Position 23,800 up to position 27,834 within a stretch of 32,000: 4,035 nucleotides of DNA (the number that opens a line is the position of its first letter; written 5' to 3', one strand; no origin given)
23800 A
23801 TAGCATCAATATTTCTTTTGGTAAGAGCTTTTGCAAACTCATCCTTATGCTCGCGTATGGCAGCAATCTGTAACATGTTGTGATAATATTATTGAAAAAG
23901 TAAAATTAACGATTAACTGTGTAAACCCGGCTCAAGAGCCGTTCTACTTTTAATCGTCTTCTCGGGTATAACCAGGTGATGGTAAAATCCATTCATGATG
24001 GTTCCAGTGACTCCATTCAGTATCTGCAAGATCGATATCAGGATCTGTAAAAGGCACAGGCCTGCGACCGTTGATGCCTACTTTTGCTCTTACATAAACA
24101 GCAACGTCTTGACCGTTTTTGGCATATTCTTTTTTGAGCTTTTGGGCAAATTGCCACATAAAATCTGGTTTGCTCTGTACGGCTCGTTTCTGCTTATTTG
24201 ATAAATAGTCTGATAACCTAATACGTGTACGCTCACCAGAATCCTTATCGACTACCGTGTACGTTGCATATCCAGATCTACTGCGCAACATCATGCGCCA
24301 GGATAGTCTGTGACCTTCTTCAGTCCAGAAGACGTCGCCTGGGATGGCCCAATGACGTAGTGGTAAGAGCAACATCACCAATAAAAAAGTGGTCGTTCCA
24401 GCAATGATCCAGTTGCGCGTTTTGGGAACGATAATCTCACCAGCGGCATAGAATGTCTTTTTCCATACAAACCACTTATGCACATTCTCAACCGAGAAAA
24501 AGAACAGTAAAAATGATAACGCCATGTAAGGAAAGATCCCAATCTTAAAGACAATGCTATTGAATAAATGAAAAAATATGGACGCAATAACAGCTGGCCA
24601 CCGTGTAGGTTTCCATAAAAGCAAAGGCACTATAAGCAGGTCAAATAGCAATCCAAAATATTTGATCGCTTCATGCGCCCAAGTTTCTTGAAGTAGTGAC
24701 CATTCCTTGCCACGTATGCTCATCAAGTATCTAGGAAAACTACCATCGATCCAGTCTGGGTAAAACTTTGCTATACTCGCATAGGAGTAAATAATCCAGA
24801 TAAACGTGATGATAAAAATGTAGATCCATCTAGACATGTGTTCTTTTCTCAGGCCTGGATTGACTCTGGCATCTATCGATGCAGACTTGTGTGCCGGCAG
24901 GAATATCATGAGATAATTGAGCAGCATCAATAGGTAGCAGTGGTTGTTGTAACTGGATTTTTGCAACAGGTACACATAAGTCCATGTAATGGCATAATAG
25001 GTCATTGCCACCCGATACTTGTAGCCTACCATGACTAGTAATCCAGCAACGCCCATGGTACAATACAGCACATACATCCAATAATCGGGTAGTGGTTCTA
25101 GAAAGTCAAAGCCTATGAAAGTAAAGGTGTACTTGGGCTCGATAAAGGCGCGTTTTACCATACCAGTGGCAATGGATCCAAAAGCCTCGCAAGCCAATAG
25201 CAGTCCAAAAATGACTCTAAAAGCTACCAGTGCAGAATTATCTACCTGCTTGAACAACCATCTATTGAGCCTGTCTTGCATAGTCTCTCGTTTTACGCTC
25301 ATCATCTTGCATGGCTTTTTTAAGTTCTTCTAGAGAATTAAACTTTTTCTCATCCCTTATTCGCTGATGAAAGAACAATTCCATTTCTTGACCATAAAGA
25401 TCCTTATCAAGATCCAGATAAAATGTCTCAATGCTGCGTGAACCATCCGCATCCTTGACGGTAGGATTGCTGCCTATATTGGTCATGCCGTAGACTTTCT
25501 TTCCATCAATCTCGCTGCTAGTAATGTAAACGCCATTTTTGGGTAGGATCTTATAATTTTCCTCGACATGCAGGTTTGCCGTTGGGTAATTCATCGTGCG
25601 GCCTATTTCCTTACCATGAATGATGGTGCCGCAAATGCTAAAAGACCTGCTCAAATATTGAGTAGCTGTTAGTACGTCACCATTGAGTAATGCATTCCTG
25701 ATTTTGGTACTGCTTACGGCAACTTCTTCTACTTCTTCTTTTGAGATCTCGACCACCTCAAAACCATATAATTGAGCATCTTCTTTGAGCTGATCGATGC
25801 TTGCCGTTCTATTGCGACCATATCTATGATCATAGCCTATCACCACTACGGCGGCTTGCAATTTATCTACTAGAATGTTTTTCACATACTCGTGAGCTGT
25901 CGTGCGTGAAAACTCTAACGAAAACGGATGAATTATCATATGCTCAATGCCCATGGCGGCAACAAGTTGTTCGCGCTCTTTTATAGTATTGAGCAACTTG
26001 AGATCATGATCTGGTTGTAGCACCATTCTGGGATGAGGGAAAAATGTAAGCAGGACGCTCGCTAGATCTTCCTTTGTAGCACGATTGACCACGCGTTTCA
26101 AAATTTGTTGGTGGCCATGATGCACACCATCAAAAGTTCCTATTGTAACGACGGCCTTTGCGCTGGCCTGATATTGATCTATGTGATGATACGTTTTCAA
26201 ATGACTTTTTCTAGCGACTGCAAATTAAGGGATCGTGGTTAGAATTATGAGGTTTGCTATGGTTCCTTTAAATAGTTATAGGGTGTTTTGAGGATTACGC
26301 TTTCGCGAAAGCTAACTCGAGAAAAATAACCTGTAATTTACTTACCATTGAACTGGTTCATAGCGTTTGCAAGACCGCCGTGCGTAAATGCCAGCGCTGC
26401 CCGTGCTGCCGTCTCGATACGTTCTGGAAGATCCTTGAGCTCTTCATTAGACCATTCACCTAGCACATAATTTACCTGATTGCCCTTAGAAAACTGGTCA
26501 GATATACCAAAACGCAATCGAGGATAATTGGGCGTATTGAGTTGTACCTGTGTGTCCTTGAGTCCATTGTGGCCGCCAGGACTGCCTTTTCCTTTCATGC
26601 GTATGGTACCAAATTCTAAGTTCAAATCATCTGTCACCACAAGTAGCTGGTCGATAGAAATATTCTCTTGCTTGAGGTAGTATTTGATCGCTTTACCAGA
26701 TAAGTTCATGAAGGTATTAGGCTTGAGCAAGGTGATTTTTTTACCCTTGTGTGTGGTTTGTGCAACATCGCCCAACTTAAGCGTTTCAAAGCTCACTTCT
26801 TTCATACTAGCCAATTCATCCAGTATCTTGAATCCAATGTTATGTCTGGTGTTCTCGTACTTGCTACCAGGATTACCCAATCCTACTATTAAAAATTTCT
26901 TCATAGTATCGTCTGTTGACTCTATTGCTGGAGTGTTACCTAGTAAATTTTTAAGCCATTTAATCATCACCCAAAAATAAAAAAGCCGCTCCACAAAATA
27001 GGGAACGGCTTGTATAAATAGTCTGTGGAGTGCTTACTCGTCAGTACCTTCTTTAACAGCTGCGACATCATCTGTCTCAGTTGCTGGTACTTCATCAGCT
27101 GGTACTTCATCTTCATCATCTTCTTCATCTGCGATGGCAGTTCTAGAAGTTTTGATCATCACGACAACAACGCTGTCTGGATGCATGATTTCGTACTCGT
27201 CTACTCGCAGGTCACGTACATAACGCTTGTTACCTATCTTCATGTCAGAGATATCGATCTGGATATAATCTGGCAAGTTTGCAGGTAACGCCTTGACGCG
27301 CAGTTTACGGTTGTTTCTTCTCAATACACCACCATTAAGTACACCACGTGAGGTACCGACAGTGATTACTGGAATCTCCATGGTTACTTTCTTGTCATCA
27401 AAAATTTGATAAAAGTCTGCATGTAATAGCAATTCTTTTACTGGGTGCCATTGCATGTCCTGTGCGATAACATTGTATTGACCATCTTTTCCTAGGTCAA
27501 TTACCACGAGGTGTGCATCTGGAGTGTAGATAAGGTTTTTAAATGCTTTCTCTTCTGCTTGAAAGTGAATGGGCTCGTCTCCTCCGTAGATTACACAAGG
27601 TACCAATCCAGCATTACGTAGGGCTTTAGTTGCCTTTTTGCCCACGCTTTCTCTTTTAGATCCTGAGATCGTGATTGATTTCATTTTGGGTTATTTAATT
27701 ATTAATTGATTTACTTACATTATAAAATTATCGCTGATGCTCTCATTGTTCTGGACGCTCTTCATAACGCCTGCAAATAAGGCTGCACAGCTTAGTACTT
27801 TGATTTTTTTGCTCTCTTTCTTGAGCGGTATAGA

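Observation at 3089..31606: Seven copies of a ~22-bp palindromic element (invariant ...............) in 32 kb, in both intergenic and coding DNA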

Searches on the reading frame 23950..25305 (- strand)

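Call 9: search_protein_families(library=pfam, proteins=[window:23950-25305:-])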
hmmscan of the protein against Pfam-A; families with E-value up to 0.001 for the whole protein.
window:23950-25305:- (451 aa): 2 families
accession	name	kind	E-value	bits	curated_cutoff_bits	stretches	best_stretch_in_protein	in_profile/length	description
PF05090.19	HTTM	-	7e-71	239.3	27.7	1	18-272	1-257/259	HTTM domain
PF22777.1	VKGC_lumenal_dom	-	2.4e-48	164.3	27.7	1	298-443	3-149/152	Vitamin K-dependent gamma-carboxylase, lumenal domain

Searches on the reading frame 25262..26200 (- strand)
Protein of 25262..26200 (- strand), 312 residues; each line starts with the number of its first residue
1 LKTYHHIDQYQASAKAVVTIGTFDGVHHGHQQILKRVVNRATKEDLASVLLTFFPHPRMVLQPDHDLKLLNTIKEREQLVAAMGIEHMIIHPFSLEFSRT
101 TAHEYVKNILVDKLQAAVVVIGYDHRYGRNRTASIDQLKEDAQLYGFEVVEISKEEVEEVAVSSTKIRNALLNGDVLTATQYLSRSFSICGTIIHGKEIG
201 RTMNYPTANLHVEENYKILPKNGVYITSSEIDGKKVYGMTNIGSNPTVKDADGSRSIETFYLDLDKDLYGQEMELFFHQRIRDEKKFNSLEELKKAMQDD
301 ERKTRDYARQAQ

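Call 9: search_protein_families(library=pfam, proteins=[window:25262-26200:-])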
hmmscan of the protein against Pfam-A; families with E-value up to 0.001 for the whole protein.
window:25262-26200:- (312 aa): 3 families
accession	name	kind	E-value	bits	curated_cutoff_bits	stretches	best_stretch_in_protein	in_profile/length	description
PF06574.18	FAD_syn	-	2e-45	154.9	27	1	12-166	4-158/158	FAD synthetase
PF01687.23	Flavokinase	-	1.8e-41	141.7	19.6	1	183-307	1-123/124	Riboflavin kinase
PF01467.32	CTP_transf_like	-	1.6e-07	32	21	1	18-169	1-132/133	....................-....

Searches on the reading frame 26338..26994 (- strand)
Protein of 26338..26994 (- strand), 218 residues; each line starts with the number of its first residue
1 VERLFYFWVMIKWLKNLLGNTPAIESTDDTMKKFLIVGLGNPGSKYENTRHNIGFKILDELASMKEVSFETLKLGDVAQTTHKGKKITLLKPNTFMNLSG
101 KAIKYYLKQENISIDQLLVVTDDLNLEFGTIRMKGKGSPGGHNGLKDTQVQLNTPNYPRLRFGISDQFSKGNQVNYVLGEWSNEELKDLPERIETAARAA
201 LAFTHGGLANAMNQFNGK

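Call 9: search_protein_families(library=pfam, proteins=[window:26338-26994:-])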
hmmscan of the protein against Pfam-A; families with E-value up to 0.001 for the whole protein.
window:26338-26994:- (218 aa): 1 family
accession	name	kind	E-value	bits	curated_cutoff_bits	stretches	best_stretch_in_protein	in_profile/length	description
PF01195.25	Pept_tRNA_hydro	-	2.1e-61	207.4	27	1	35-216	1-183/183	Peptidyl-tRNA hydrolase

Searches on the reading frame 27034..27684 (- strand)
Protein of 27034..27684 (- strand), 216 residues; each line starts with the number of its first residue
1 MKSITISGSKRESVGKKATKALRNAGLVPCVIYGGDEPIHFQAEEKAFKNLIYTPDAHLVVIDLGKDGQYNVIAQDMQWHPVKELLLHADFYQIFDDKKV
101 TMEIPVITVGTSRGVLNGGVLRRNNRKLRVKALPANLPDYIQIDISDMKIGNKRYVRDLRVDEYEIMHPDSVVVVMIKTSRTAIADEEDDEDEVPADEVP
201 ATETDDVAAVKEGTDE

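Call 9: search_protein_families(library=pfam, proteins=[window:27034-27684:-])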
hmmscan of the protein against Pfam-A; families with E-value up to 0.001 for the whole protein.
window:27034-27684:- (216 aa): 2 families
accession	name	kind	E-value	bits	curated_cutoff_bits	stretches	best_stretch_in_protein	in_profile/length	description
PF01386.24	Ribosomal_L25p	-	4e-24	85.3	23.6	1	7-91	2-82/82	Ribosomal L25p family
PF14693.11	Ribosomal_TL5_C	-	1.8e-21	76.7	27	1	99-180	1-83/84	Ribosomal protein TL5, C-terminal domain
